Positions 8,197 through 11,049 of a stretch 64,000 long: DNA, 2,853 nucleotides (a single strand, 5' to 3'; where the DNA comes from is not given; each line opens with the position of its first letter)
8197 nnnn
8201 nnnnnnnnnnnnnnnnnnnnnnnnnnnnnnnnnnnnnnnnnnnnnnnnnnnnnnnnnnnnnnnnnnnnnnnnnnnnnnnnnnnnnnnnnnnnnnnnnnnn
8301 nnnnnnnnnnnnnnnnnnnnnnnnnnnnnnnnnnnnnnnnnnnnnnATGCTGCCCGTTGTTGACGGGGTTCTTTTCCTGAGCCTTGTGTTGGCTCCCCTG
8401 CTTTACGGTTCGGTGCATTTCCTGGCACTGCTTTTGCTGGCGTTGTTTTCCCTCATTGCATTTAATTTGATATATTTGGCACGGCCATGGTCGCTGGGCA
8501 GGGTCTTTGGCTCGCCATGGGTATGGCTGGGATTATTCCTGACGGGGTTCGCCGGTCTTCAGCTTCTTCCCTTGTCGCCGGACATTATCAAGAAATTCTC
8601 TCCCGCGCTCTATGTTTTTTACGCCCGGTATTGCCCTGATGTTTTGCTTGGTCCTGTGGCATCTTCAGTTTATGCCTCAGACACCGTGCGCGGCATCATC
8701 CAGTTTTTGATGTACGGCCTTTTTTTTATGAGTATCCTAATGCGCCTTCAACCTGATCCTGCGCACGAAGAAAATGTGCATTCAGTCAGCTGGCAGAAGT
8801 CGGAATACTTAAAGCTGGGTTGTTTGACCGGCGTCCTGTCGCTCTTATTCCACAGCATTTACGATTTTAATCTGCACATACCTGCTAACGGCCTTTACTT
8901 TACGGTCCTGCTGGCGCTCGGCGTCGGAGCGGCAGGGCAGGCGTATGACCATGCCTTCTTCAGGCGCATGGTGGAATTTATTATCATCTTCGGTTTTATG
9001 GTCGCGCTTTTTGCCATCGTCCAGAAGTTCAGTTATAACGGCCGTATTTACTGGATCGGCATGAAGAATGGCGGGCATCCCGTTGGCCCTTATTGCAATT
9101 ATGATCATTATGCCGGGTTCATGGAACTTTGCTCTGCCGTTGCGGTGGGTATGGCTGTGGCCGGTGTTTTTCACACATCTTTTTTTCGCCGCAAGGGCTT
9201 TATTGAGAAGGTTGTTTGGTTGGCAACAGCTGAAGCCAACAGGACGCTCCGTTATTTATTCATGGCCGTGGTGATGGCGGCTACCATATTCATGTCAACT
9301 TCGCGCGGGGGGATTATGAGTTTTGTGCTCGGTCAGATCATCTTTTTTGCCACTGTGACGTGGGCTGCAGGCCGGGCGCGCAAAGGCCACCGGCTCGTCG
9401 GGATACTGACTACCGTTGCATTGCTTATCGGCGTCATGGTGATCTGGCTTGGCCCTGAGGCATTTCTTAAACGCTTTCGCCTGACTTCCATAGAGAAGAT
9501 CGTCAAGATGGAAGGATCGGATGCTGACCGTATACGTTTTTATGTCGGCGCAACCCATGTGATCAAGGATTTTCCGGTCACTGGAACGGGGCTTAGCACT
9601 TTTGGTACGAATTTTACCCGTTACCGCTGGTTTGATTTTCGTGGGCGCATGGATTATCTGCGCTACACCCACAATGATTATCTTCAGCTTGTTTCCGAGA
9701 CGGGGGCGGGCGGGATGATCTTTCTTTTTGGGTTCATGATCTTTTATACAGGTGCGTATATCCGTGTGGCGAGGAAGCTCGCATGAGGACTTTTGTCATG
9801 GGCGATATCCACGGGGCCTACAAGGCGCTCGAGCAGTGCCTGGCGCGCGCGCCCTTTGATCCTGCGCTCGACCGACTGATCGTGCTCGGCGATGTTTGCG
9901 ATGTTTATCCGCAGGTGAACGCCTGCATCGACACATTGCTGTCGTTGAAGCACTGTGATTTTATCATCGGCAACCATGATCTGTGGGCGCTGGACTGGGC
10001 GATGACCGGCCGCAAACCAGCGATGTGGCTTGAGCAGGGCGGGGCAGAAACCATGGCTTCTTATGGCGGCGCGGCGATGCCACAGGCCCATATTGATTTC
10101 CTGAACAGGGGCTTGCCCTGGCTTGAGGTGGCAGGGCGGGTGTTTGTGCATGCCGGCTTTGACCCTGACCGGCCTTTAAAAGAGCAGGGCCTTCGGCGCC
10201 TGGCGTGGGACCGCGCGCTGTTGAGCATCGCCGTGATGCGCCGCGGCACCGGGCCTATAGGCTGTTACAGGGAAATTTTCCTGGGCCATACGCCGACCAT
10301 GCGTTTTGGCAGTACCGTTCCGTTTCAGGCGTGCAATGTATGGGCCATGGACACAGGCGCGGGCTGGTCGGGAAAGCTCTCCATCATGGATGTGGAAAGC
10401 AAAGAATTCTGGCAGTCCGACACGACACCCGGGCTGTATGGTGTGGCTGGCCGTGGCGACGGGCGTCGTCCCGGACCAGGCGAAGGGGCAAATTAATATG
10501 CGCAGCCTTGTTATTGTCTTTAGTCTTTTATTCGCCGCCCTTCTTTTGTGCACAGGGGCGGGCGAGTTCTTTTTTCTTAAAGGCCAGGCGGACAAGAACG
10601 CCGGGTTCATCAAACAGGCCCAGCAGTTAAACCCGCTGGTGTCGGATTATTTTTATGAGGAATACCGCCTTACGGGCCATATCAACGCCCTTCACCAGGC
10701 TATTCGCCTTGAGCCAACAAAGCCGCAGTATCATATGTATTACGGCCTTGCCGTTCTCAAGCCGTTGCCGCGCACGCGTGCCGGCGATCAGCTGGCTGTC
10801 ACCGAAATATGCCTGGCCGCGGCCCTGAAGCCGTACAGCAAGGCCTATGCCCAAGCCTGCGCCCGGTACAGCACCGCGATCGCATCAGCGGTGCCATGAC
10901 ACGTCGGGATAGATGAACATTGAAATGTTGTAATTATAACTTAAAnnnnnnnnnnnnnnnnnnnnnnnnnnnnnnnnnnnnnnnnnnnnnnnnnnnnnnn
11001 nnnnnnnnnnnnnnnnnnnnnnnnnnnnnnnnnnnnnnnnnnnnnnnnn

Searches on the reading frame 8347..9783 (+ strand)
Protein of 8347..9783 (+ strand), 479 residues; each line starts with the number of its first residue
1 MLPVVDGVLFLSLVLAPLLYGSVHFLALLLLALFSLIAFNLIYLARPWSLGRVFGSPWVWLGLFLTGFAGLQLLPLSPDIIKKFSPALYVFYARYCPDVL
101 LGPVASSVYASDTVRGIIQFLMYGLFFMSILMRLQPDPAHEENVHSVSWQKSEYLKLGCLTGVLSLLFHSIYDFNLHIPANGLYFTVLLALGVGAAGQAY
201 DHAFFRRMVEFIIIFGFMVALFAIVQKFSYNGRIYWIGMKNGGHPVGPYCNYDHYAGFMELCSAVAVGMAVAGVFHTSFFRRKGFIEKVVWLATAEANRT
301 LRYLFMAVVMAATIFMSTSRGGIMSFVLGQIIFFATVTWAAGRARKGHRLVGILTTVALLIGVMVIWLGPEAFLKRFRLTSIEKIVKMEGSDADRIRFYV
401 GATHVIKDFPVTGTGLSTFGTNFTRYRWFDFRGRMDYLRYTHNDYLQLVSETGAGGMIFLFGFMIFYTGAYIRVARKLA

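Call 5: search_protein_families(library=pfam, proteins=[window:8347-9783:+])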
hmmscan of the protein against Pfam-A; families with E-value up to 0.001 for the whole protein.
window:8347-9783:+ (479 aa): 1 family
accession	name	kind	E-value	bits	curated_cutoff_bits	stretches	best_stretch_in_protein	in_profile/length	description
PF04932.20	Wzy_C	-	1.4e-16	61.1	31.7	1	305-460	1-148/149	O-Antigen ligase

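Call 54: search_protein_families(library=ncbifam, proteins=[window:8347-9783:+], max_evalue=0.01)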
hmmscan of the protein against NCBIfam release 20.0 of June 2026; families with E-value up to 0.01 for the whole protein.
window:8347-9783:+ (479 aa): 0 families

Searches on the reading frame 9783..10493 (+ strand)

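Call 5: search_protein_families(library=pfam, proteins=[window:9783-10493:+])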
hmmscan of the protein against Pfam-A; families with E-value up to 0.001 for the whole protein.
window:9783-10493:+ (237 aa): 3 families
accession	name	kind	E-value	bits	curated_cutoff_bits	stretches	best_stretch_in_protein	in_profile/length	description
PF00149.33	Metallophos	-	1.6e-08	35.6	21.5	1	1-139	1-137/191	Calcineurin-like phosphoesterase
PF06874.16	FBPase_2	-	7.5e-06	24.9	27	1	28-70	183-225/639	Firmicute fructose-1,6-bisphosphatase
PF12850.12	Metallophos_2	-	0.0003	21.3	27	1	1-75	1-60/154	Calcineurin-like phosphoesterase superfamily domain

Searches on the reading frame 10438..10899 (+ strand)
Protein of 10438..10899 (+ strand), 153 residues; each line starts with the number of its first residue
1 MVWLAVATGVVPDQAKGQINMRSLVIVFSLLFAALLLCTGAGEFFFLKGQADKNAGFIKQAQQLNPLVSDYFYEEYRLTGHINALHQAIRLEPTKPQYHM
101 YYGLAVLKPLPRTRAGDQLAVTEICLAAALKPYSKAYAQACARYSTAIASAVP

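Call 54: search_protein_families(library=ncbifam, proteins=[window:10438-10896:+], max_evalue=0.01)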
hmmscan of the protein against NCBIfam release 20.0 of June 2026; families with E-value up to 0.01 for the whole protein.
window:10438-10896:+ (153 aa): 0 families

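Call 55: find_encoding_contigs(protein=window:10438-10899:+, flank=3000, max_places=10)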
Protein window:10438-10899:+ (153 aa): 11 contigs read that carry it; 7 places shown.
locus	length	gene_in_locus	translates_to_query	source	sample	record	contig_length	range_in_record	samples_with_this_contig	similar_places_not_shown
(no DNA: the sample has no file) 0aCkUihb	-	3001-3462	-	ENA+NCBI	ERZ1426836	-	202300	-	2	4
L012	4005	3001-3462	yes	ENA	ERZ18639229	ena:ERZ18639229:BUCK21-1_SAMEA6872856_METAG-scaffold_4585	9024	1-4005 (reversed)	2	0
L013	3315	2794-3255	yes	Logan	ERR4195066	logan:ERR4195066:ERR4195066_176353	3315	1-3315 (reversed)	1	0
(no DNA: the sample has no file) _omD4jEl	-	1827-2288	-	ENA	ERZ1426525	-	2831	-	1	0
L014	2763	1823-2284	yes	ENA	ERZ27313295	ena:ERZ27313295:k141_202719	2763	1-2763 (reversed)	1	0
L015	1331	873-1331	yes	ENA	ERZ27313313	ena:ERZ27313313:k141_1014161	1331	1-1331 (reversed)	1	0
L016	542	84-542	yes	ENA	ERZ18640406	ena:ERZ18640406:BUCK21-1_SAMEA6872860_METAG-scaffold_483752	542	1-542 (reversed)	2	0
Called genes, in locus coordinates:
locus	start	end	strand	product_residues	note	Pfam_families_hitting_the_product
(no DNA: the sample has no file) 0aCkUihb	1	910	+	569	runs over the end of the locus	PF02706:Wzz, PF13807:GNVR, PF01656:CbiA, PF10609:ParA, PF13614:AAA_31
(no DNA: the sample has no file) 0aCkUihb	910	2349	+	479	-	PF04932:Wzy_C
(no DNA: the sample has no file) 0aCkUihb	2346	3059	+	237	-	PF00149:Metallophos, PF06874:FBPase_2 (faint)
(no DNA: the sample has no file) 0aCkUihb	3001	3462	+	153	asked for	-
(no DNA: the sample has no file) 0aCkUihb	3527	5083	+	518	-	PF01943:Polysacc_synt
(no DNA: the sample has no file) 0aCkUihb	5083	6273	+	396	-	PF07470:Glyco_hydro_88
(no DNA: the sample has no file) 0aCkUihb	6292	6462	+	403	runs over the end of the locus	PF04230:PS_pyruv_trans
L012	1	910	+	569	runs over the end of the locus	PF02706:Wzz, PF13807:GNVR, PF01656:CbiA, PF10609:ParA (weak), PF13614:AAA_31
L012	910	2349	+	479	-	PF04932:Wzy_C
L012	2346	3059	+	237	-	PF00149:Metallophos, PF06874:FBPase_2 (faint)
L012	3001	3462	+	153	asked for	-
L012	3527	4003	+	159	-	?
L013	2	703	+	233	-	?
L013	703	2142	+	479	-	PF04932:Wzy_C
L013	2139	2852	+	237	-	PF00149:Metallophos, PF06874:FBPase_2 (faint)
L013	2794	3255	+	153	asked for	-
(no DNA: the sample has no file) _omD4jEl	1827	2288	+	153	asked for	-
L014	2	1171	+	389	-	?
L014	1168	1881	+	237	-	PF00149:Metallophos, PF06874:FBPase_2 (faint)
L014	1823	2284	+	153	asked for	-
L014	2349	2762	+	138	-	?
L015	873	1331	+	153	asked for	?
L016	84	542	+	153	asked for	?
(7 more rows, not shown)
